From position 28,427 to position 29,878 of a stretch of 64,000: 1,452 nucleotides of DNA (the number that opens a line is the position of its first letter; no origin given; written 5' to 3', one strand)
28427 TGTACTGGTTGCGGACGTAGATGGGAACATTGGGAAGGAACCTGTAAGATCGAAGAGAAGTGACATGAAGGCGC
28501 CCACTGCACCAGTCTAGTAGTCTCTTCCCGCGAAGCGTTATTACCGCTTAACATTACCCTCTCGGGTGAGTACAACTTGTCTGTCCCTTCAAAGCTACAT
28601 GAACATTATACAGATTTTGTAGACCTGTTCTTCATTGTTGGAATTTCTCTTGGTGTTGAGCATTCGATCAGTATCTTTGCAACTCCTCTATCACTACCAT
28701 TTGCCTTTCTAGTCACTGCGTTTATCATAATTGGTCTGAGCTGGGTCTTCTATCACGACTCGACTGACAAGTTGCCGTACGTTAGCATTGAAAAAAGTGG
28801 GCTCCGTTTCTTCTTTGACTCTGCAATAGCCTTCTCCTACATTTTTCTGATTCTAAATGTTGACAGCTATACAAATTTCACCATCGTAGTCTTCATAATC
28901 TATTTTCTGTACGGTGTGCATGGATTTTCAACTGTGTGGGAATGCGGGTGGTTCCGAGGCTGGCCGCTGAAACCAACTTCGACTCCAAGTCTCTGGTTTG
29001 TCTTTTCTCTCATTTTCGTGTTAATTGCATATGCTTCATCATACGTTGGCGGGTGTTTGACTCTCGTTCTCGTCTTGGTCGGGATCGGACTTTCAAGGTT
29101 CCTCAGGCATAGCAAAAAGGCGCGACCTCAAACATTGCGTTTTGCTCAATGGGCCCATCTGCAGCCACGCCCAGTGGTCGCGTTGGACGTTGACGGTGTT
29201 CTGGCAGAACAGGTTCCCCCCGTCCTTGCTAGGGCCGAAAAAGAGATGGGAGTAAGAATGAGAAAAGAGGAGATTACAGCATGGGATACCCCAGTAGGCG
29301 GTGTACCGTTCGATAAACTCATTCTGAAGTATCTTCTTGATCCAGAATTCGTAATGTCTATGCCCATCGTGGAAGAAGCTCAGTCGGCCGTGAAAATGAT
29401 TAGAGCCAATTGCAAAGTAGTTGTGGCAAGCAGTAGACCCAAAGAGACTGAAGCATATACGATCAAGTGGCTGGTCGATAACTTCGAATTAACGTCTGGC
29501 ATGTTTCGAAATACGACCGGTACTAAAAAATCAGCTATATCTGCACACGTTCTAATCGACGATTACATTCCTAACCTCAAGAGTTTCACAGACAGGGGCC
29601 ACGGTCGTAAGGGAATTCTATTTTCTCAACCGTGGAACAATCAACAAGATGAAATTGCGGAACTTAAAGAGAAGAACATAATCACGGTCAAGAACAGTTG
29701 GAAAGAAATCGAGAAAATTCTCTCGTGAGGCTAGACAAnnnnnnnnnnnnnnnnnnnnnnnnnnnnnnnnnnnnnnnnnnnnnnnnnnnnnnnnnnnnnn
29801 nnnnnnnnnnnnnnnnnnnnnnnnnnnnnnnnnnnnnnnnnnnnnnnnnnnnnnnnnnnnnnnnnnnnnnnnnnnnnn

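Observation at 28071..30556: Candidate undescribed system: AbrB-like, Zn-ribbon, membrane-anchored 5'(3')-deoxynucleotidase, 4-TM protein, second AbrB-like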

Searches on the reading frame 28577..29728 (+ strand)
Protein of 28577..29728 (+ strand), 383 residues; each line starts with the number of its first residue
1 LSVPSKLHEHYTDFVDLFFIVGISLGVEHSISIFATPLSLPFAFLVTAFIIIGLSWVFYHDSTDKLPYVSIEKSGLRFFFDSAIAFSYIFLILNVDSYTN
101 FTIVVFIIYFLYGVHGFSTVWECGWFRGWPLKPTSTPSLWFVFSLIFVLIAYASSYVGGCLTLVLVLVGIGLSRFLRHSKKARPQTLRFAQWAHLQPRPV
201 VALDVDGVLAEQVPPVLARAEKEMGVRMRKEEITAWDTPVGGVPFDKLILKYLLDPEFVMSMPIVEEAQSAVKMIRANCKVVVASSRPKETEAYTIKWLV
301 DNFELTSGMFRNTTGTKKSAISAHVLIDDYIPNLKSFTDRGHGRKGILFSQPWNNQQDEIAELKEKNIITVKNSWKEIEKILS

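Call 3: search_protein_families(library=pfam, proteins=[window:28577-29728:+], max_evalue=1)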
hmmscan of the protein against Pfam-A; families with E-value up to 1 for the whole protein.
window:28577-29728:+ (383 aa): 1 family
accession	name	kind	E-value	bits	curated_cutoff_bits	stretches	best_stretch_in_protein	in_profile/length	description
PF06941.18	NT5C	-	1.4e-14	54.8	24.8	1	198-359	1-160/180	5' nucleotidase, deoxy (Pyrimidine), cytosolic type C protein (NT5C)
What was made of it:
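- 29168..29653 (+): C-terminal NT5C/HAD 5'(3')-deoxyribonucleotidase-like domain (aa 198-359). Catalytic motifs are D204-x-D206, S285/R287, K318 and D328-D329, plus an invariant QPWN at 351-354. It is predicted to be cytoplasmic, because a K/R-rich segment follows TM6. PF06941 E 1.4e-14 (call 3).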

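Call 4: search_protein_families(library=padloc, proteins=[window:28577-29728:+], max_evalue=1)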
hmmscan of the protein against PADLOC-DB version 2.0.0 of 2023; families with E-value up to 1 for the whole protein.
window:28577-29728:+ (383 aa): 0 families

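Call 8: find_homologous_proteins(query=window:28577-29728:+)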
Query window:28577-29728:+ (383 aa): 18 proteins with E <= 0.001 among 6741 candidates.
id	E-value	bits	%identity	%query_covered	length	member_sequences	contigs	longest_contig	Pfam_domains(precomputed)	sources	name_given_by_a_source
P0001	5.2e-194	663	78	99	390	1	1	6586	PF06941.18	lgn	-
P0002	1.7e-187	641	74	100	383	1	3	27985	PF06941.18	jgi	jgi:5'(3')-deoxyribonucleotidase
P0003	1.2e-165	569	66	100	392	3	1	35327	PF06941.18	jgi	-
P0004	1.4e-151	523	68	88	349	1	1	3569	PF06941.18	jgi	jgi:5'(3')-deoxyribonucleotidase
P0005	4.8e-124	432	53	98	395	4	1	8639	PF06941.18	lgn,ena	-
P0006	2.7e-110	387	50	99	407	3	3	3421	PF06941.18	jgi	jgi:5'(3')-deoxyribonucleotidase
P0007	4.0e-102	360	48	99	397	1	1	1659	PF06941.18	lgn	-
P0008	6.0e-83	297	43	98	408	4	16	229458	PF06941.18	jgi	-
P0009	7.5e-77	277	60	55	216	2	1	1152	PF06941.18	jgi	jgi:5'(3')-deoxyribonucleotidase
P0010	4.7e-32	130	31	97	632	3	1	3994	PF06941.18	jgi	-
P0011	5.5e-29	119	30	87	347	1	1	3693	PF06941.18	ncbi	-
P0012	1.2e-27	115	32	96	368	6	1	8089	PF06941.18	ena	-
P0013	8.2e-27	112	26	91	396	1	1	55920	PF06941.18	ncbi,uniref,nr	ncbi:hypothetical protein NG895_19845 [Aeoliella sp. ICT_H6.2]|uniref:Uncharacterized protein n=1 Ta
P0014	2.9e-25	107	29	90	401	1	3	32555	PF06941.18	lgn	-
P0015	3.0e-22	97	27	83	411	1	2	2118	PF06941.18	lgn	-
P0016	3.6e-22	97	23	99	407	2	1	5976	PF06941.18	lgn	-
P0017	6.4e-20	90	25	95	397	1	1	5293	PF06941.18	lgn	-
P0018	5.3e-19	87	29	61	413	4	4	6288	PF06941.18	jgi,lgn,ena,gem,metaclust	metaclust:\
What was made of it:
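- The family is very rare and patchy: 18 word-indexed hits in 5.8 billion clusters (call 8).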

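Call 10: find_encoding_contigs(protein=P0002, flank=6000, max_places=3)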
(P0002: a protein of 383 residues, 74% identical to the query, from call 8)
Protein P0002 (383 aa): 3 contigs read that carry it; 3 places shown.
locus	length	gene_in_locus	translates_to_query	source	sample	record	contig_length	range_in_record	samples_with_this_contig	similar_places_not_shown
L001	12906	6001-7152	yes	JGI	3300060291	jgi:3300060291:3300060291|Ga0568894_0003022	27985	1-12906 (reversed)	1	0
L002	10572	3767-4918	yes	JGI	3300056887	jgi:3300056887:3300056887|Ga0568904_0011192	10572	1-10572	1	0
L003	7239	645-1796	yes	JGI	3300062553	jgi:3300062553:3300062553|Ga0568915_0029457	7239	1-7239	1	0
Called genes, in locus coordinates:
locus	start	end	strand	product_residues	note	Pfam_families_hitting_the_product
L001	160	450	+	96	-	-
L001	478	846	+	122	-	-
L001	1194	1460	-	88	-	-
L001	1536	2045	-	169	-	-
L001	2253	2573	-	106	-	-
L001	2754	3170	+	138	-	-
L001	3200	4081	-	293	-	-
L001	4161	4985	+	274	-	-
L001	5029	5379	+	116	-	-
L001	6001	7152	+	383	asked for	PF06941:NT5C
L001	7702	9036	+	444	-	PF01637:ATPase_2 (faint), PF07693:KAP_NTPase (weak), PF13191:AAA_16 (weak), PF13401:AAA_22 (weak), PF05729:NACHT (faint)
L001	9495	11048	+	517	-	-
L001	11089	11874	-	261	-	-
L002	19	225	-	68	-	-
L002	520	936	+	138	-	-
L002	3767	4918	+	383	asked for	PF06941:NT5C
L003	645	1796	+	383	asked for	PF06941:NT5C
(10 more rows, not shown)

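Call 11: find_encoding_contigs(protein=P0003, flank=6000, max_places=3)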
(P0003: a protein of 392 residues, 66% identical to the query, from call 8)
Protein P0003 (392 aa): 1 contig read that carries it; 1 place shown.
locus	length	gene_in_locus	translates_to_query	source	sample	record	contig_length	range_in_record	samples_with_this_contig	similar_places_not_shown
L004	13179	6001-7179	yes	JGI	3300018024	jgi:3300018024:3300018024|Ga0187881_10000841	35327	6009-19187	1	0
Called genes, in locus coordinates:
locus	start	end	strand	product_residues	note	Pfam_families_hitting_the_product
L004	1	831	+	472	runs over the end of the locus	PF00005:ABC_tran, PF13401:AAA_22 (faint), PF13304:AAA_21 (faint), PF08352:oligo_HPY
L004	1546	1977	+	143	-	-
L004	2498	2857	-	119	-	-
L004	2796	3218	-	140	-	-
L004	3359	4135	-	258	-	PF00583:Acetyltransf_1, PF13508:Acetyltransf_7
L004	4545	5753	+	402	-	-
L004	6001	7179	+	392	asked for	PF06941:NT5C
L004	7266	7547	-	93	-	-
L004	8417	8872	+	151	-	-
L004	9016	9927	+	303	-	-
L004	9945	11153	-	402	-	PF01867:Cas_Cas1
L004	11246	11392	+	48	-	-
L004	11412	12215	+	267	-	-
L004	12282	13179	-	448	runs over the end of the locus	-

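Call 12: find_encoding_contigs(protein=P0008, flank=6000, max_places=4)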
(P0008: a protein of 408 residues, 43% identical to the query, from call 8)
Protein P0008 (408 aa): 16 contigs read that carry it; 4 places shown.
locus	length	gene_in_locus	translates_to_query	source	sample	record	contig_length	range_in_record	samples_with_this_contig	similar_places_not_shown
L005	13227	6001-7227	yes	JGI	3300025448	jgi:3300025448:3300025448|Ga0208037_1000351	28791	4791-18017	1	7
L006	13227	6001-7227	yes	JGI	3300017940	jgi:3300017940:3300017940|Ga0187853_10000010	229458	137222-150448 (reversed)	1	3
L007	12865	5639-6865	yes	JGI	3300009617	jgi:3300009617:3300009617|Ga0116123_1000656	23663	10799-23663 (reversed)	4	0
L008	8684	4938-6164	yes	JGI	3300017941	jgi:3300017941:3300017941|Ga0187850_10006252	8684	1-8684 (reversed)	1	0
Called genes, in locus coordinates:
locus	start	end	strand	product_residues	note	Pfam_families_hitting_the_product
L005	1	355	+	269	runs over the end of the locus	PF01828:Peptidase_A4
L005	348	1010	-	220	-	-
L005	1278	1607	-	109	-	-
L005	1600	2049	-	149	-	-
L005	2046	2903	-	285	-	-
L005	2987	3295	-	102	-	-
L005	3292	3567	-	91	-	-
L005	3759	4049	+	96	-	-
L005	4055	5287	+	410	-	PF01867:Cas_Cas1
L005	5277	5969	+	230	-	-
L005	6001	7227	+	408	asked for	PF06941:NT5C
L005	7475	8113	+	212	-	PF01867:Cas_Cas1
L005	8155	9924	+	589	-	PF14280:DUF4365 (weak)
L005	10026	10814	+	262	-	-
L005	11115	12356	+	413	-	-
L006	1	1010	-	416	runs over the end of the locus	-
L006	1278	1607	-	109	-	-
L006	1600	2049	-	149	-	-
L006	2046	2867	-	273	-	-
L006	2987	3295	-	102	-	-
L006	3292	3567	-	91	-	-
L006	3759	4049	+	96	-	-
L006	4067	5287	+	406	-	PF01867:Cas_Cas1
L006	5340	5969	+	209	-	-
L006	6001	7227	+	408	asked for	PF06941:NT5C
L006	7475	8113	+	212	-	PF01867:Cas_Cas1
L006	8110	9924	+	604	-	PF14280:DUF4365 (weak)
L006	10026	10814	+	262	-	-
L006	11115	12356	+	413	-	-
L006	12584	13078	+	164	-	PF09509:Hypoth_Ymh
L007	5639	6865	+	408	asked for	PF06941:NT5C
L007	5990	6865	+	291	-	PF06941:NT5C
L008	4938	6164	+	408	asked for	PF06941:NT5C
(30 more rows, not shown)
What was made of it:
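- L006: Cas1, a Cas1 fragment and DUF4365 (call 12).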

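Call 20: find_encoding_contigs(protein=P0001, flank=8000, max_places=2)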
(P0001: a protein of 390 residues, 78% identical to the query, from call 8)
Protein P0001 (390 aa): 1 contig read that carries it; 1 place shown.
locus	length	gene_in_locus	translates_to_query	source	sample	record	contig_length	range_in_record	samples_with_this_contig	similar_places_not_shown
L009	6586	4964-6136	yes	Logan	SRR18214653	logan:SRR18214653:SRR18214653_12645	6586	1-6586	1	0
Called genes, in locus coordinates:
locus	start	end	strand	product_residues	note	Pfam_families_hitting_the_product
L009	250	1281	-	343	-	PF10117:McrBC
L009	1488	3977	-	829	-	PF07728:AAA_5, PF28529:McrB_lid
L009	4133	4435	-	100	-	-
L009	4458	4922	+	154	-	-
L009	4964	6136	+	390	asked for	PF06941:NT5C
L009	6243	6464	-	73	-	-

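Call 21: find_encoding_contigs(protein=P0005, flank=8000, max_places=2)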
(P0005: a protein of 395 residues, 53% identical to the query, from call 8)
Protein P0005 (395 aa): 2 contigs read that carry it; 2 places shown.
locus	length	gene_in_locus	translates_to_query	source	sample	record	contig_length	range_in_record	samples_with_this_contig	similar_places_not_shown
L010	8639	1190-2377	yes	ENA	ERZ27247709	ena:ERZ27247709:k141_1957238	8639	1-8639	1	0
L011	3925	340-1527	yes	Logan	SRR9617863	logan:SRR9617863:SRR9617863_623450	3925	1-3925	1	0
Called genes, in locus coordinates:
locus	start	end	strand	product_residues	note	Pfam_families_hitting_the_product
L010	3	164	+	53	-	?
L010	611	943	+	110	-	-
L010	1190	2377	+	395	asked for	PF06941:NT5C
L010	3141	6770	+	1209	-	PF02384:N6_Mtase, PF20473:MmeI_Mtase (weak), PF07669:Eco57I, PF12950:TaqI_C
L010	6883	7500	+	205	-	PF00352:TBP, PF11858:DUF3378 (faint), PF00352:TBP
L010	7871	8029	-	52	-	-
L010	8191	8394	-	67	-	-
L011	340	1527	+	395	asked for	PF06941:NT5C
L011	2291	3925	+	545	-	?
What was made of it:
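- L010: type IIG R-M (call 21).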

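Call 22: find_encoding_contigs(protein=P0013, flank=8000, max_places=2)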
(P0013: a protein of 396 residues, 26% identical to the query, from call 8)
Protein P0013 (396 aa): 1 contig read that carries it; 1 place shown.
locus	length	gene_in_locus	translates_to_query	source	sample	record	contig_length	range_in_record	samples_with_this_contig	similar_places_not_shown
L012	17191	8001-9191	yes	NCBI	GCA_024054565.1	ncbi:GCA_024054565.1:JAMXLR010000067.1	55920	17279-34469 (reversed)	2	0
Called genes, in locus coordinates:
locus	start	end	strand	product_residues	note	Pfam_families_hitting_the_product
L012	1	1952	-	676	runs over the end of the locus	-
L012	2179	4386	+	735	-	-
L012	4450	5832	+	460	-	PF00672:HAMP, PF00989:PAS (weak), PF08448:PAS_4, PF00512:HisKA, PF13581:HATPase_c_2 (faint), PF02518:HATPase_c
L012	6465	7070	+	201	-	PF01797:Y1_Tnp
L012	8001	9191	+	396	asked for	PF06941:NT5C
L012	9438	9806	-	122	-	-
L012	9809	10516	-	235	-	-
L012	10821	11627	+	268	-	-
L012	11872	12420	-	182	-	-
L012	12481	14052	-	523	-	PF00583:Acetyltransf_1, PF13508:Acetyltransf_7 (weak), PF00795:CN_hydrolase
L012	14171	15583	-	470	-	PF00474:SSF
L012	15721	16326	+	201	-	PF21090:P-loop_SecA (faint)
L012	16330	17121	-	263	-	-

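Call 23: find_encoding_contigs(protein=P0014, flank=8000, max_places=2)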
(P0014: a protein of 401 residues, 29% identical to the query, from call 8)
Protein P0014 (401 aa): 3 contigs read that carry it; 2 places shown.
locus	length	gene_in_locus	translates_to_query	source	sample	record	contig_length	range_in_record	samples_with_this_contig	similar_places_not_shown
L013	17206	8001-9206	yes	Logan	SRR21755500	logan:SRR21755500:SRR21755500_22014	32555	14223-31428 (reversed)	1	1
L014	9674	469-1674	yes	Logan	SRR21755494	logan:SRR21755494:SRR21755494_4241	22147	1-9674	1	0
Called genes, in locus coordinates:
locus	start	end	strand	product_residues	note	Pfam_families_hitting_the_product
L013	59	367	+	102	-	PF12840:HTH_20 (weak), PF01022:HTH_5 (weak)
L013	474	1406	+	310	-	PF00581:Rhodanese, PF11127:YgaP-like_TM, PF00581:Rhodanese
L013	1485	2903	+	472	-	PF00753:Lactamase_B, PF00581:Rhodanese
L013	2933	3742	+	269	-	PF01925:TauE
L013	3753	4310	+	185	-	PF02635:DsrE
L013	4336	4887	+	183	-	-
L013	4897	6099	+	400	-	PF07992:Pyr_redox_2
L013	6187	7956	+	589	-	PF00246:Peptidase_M14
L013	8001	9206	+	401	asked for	PF06941:NT5C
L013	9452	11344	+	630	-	PF02129:Peptidase_S15, PF08530:PepX_C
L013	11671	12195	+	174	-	-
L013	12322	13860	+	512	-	-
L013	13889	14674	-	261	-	PF00106:adh_short, PF08659:KR, PF13561:adh_short_C2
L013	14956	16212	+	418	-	PF00083:Sugar_tr, PF07690:MFS_1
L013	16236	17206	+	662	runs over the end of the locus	PF12256:TcdB_toxin_midN (faint), PF01839:FG-GAP (faint), PF13517:FG-GAP_3 (weak)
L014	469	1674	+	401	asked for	PF06941:NT5C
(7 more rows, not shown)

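Call 26: find_related_loci(query=A1, collection=genome_contigs, flank=10000)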
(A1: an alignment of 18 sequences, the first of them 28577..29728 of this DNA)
Query A1 (383 aa) in genome_contigs; peptide patterns used: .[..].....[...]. (x = any residue, [..] = any of these).
175 stretches matched a pattern; 89 encode a relative of the query (tblastn E <= 1e-3); the best 80 are kept; 80 distinct loci.
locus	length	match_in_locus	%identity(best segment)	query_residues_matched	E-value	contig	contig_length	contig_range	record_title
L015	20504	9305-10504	43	9-383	1e-90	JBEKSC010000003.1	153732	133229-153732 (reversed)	MAG: Candidatus Bathyarchaeia archaeon isolate SPRUCE 525 SPRUCE_525_3, whole genome shotgun sequence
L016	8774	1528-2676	29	7-383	3e-38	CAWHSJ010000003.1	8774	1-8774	MAG: uncultured Chloroflexia bacterium isolate MFD05942.bin.1.295 genome assembly, contig: contig_113835, whole genome s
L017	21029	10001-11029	26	34-383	5e-33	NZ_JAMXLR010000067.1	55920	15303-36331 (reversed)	Aeoliella straminimaris strain ICT_H6.2 Contig_67_170.769, whole genome shotgun sequence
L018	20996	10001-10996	29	45-357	2e-30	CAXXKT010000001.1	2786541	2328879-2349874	MAG: Syntrophales bacterium isolate 9e353863-e3ae-4afc-92d2-6aad0841dacd genome assembly, contig: contig_1, whole genome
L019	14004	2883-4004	24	19-382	7e-29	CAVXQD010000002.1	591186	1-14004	MAG: uncultured Acidimicrobiales bacterium isolate MFD04651.bin.1.175 genome assembly, contig: contig_11624, whole genom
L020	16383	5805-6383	34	183-383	1e-26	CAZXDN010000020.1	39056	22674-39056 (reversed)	MAG TPA_asm: uncultured Methanotrichaceae archaeon isolate binchicken_co190_334 genome assembly, contig: NODE_2091_lengt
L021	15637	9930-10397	40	197-354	6e-27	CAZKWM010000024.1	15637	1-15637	MAG TPA_asm: uncultured Methanotrichaceae archaeon isolate binchicken_co3_287 genome assembly, contig: NODE_12185_length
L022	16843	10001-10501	38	190-362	3e-26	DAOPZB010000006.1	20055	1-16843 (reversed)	MAG TPA_asm: Methanothrix sp. isolate AMR_MDS_1299 NODE_2793_length_20055_cov_7.570900, whole genome shotgun sequence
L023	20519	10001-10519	36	188-366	5e-26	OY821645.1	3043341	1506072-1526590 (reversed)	MAG: Methanothrix sp. isolate d1628e35-7b52-4540-a147-c2ca1342adce genome assembly, chromosome: 1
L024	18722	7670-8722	28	29-378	4e-31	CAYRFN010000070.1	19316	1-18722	MAG TPA_asm: uncultured Desulfobacteraceae bacterium isolate SRP323688_co1_105 genome assembly, contig: NODE_4692_length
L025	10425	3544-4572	27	40-382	8e-26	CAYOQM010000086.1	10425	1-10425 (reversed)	MAG TPA_asm: uncultured Verrucomicrobiota bacterium isolate SRP272421_co4_538 genome assembly, contig: NODE_19794_length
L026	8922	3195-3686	37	201-366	2e-25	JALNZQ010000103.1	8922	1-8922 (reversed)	MAG: Methanothrix sp. isolate SO_2017_LW1 bin 8 NODE_7281_length_8922_cov_1.061967_LW64-88_2017, whole genome shotgun se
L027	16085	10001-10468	38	197-354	2e-25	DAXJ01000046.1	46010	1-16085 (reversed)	MAG TPA_asm: Methanosaeta sp. UBA114 UBA114_contig_14520, whole genome shotgun sequence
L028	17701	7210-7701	37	201-366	2e-25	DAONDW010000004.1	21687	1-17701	MAG TPA_asm: Methanothrix sp. isolate AMR_MDS_3885 NODE_2480_length_21687_cov_13.096200, whole genome shotgun sequence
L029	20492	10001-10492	36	201-366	2e-25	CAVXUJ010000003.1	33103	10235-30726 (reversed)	MAG: Methanotrichaceae archaeon isolate MFD04716.bin.1.417 genome assembly, contig: contig_134491, whole genome shotgun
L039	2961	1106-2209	26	4-356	1e-24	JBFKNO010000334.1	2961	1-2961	MAG: Nitrospiraceae bacterium isolate Mix_sand22.2022.08.D.83 k141_2553947_length_2961_cov_7.0000, whole genome shotgun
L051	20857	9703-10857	26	17-382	2e-23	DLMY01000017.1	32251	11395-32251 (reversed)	MAG TPA_asm: Actinobacteria bacterium UBA7524 UBA7524_contig_7232, whole genome shotgun sequence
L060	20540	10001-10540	36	201-382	2e-22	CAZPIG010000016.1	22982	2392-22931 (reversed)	MAG TPA_asm: uncultured Halobacteriales archaeon isolate binchicken_co207_352 genome assembly, contig: NODE_1857_length_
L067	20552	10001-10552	36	197-383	3e-22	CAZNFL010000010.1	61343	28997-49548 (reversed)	MAG TPA_asm: uncultured Anaerolineaceae bacterium isolate SRP136066_co1_263 genome assembly, contig: NODE_294_length_613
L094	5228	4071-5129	24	6-342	5e-18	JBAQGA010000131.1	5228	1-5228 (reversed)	MAG: Candidatus Aminicenantales bacterium isolate MFD06995_ilm_asm_bin14 k127_252055, whole genome shotgun sequence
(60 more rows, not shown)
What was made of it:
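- Soluble NT5C is conserved in Methanothrix (call 26).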

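Call 37: search_protein_families(library=pfam, alignment_id=A3, max_evalue=0.001)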
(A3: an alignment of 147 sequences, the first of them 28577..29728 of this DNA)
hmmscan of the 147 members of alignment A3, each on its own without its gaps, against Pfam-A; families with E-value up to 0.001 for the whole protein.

A. member 1, window:28577-29728:+ (383 aa): 1 family
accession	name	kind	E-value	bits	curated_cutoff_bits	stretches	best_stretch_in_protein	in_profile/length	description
PF06941.18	NT5C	-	1.4e-14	54.8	24.8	1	198-359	1-160/180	5' nucleotidase, deoxy (Pyrimidine), cytosolic type C protein (NT5C)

B. families by the number of members that match (of 147 scanned): 10 families
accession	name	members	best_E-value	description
PF06941.18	NT5C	60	1.5e-21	5' nucleotidase, deoxy (Pyrimidine), cytosolic type C protein (NT5C)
PF24694.1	LNS2_PITM1-3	2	7.4e-05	PITM 1-3, LNS2 domain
PF13671.12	AAA_33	1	5.8e-24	AAA domain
PF13238.12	AAA_18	1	2.1e-09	AAA domain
PF08433.16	KTI12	1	4.3e-07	Chromatin associated protein KTI12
PF13207.12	AAA_17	1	1.4e-06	AAA domain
PF06414.18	Zeta_toxin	1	2e-05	Zeta toxin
PF04346.18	EutH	1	0.00033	Ethanolamine utilisation protein, EutH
PF14126.11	DUF4293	1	0.00077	Domain of unknown function (DUF4293)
PF17197.9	DUF5134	1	0.00081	Domain of unknown function (DUF5134)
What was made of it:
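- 28577..29110 (+): N-terminal 6TM domain of the 383-aa protein (helices 6-29, 40-65, 71-93, 98-123, 137-154, 159-178). Invariant polar residues are S55, W56, Y68, R77, D81, Y88, Y112, G116, R174 and R177. No Pfam family (calls 3, 37).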

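Call 40: find_related_loci(query=window:28577-29728:+, collection=metagenome_contigs, flank=10000)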
Query window:28577-29728:+ (383 aa) in metagenome_contigs; peptide patterns used: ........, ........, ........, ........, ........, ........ (x = any residue, [..] = any of these).
168 stretches matched a pattern, but none encodes a relative of the query by tblastn (E <= 1e-3).
